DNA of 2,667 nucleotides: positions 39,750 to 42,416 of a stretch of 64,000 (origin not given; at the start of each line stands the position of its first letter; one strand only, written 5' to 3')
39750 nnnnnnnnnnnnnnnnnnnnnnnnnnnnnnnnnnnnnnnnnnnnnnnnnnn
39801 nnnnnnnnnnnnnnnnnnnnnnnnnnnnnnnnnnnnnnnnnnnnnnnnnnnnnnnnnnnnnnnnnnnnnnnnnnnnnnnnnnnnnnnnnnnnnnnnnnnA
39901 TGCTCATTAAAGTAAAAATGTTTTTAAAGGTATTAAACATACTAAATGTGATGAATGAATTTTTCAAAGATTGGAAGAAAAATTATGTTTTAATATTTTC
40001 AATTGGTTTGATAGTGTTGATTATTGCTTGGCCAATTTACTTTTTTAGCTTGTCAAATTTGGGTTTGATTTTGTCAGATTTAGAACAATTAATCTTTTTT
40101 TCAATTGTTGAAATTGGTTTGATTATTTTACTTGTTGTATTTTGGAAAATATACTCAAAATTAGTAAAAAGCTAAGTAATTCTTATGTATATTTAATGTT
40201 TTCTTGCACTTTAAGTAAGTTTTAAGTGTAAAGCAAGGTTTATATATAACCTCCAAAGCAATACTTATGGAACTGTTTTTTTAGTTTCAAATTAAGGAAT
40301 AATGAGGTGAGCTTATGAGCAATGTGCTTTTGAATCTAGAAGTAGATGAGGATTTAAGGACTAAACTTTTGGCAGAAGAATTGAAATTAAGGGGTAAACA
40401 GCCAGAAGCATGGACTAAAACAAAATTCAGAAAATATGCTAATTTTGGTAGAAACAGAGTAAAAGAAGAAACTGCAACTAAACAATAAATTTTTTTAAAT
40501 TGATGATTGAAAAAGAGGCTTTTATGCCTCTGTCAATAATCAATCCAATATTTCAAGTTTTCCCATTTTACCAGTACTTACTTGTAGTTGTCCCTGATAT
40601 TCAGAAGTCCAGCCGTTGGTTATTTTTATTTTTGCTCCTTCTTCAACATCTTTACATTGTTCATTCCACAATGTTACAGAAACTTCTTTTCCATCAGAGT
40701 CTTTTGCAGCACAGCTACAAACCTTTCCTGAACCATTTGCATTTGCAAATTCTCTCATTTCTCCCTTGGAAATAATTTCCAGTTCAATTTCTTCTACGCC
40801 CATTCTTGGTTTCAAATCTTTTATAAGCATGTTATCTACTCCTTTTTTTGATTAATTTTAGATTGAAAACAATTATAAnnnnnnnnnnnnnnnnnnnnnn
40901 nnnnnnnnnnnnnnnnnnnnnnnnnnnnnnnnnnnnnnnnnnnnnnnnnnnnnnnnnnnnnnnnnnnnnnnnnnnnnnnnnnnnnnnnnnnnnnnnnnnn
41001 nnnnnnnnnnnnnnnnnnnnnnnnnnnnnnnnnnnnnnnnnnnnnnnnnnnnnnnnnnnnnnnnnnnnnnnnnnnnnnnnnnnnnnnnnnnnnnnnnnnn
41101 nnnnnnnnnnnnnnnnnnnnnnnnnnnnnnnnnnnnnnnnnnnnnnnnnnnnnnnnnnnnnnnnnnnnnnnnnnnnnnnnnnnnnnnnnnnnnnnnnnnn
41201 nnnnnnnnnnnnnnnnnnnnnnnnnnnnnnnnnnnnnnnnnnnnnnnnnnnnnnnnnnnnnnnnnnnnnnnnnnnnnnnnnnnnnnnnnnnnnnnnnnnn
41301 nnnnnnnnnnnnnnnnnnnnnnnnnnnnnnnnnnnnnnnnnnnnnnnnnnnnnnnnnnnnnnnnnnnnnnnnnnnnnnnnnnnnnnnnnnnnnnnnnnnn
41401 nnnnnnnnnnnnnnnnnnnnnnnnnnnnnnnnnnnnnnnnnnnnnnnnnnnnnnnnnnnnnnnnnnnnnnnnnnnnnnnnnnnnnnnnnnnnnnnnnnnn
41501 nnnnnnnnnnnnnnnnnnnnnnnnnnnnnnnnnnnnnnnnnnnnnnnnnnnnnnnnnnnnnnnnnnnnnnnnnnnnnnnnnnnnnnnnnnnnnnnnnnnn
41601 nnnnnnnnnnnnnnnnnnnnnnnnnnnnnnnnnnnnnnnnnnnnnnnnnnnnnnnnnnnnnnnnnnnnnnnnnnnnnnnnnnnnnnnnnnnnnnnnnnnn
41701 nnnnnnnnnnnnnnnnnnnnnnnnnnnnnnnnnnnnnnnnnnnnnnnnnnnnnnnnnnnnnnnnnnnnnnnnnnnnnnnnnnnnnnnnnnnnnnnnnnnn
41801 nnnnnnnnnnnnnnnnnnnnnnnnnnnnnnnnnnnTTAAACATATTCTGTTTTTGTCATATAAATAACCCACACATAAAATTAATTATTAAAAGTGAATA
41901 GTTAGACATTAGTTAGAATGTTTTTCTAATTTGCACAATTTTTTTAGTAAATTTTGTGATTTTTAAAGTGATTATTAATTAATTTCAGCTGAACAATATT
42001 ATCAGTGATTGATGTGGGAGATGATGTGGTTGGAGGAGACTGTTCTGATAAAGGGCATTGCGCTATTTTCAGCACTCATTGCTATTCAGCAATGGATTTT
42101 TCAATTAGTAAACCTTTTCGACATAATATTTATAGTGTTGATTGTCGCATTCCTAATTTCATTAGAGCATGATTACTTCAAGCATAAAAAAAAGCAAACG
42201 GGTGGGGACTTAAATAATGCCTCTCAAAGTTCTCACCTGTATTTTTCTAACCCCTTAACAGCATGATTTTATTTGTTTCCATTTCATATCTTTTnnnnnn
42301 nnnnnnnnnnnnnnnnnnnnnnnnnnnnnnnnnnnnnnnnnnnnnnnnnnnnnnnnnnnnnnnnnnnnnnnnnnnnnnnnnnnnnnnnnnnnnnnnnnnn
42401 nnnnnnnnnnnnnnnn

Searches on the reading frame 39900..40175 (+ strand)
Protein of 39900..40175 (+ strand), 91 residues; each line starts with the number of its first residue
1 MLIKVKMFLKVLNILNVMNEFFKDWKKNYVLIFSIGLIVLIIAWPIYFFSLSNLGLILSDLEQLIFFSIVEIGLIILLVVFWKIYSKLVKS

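Call 8: search_protein_families(library=pfam, max_evalue=0.1, proteins=[window:39900-40175:+])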
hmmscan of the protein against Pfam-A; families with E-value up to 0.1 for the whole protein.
window:39900-40175:+ (91 aa): 1 family
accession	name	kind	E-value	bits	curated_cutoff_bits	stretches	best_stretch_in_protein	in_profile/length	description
PF04854.19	DUF624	-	0.0038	17.8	24.2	1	16-46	43-73/77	Protein of unknown function, DUF624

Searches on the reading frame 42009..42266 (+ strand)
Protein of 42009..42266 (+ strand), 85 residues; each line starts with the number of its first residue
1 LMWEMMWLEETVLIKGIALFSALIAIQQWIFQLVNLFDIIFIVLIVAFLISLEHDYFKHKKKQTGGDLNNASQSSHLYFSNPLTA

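Call 8: search_protein_families(library=pfam, max_evalue=0.1, proteins=[window:42009-42266:+])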
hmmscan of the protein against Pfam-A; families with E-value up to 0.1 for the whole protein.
window:42009-42266:+ (85 aa): 1 family
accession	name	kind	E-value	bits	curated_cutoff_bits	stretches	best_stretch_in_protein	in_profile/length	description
PF09919.14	DUF2149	-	0.018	15.8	27.1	1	33-55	4-25/92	Uncharacterized conserved protein (DUF2149)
